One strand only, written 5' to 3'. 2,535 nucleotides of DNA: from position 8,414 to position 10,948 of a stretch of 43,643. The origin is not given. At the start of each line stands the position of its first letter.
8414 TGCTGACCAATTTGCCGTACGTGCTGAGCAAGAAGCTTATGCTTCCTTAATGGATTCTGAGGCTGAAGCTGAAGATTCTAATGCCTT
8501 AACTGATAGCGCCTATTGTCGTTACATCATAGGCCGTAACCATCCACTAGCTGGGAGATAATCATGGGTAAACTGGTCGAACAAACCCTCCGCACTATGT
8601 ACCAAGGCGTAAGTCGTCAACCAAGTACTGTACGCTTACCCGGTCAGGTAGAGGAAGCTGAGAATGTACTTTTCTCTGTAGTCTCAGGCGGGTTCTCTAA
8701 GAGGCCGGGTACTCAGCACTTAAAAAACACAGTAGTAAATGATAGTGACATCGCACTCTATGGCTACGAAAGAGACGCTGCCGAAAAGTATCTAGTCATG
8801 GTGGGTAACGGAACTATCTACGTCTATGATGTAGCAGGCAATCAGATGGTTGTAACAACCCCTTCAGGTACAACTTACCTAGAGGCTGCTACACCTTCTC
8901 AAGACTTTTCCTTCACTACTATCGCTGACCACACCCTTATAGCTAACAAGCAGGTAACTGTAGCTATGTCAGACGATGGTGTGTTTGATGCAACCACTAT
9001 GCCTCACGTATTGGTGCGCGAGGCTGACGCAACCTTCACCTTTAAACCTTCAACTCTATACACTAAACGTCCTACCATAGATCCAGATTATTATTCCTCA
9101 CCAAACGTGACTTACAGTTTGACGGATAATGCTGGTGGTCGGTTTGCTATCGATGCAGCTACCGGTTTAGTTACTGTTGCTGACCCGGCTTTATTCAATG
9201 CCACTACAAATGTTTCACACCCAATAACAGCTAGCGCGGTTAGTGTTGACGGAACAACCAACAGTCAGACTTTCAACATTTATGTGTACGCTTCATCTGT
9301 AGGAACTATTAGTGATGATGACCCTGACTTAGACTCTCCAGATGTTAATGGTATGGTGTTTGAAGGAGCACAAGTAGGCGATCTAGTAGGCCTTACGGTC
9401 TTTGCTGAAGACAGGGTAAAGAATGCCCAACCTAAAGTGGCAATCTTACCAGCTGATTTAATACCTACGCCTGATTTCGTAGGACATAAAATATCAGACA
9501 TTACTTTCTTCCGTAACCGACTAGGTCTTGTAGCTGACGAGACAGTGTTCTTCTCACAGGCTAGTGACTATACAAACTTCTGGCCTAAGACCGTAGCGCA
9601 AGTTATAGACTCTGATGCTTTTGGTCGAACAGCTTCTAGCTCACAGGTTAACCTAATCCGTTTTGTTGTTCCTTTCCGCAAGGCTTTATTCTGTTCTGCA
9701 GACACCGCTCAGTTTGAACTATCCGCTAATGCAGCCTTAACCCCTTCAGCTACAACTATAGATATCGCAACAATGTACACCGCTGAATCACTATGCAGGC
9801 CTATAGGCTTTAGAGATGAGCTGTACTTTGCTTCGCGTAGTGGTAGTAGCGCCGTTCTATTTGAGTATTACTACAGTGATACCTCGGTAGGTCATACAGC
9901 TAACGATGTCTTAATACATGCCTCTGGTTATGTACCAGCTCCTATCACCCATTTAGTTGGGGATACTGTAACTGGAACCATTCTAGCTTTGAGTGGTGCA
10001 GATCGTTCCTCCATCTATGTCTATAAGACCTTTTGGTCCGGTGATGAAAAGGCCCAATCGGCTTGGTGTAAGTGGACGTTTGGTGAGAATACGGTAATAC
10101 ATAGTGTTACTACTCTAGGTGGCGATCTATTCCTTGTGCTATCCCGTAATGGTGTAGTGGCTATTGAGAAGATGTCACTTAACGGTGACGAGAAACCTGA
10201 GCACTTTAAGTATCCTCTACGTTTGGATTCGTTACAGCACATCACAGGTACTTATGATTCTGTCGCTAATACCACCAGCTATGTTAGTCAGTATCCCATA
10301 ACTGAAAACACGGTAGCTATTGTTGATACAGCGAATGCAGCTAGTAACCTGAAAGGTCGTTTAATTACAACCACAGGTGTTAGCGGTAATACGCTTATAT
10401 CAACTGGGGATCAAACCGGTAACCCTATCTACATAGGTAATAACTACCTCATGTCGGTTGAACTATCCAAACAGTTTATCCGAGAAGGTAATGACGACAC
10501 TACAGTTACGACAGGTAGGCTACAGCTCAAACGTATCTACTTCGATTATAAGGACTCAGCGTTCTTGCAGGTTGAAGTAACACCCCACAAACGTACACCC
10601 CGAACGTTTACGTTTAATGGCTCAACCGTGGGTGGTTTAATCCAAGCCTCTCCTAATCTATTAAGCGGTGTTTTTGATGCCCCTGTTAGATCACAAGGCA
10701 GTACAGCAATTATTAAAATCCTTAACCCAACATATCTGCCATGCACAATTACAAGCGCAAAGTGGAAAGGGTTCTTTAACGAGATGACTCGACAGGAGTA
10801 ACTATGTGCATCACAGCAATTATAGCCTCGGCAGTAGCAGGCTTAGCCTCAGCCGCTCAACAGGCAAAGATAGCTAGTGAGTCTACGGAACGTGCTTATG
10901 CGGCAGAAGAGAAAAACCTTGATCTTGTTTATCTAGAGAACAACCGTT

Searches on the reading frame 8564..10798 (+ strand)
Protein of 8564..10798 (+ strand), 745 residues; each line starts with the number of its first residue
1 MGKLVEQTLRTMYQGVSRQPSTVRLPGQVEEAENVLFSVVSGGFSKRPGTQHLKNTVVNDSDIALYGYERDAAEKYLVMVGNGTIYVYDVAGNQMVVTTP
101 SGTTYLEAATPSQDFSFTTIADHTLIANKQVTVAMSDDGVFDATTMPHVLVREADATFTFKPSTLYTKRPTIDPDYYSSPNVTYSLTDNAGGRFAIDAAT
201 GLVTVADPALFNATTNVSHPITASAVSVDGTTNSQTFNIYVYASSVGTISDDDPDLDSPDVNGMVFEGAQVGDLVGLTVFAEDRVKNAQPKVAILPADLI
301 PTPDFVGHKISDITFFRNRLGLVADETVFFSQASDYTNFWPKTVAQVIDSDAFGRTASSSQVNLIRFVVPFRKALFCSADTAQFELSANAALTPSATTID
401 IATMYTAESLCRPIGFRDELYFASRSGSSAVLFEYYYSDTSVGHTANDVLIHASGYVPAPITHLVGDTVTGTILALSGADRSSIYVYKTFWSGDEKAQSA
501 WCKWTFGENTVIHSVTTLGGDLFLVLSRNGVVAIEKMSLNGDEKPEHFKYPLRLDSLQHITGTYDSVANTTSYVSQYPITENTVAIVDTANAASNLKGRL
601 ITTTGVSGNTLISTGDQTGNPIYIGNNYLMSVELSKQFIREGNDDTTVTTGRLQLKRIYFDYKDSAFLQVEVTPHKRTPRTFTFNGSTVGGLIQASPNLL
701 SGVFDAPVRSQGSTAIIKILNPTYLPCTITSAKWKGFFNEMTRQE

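Call 85: search_protein_families(library=phrogs, proteins=[window:8564-10798:+], max_evalue=0.00001)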
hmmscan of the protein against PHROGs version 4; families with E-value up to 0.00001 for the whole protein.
window:8564-10798:+ (745 aa): 2 families
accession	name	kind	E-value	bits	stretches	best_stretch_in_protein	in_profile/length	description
phrog_457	-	tail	9.8e-136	455.3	2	301-743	345-791/793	tail protein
phrog_376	-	tail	5.2e-22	79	1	31-454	35-442/712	tail protein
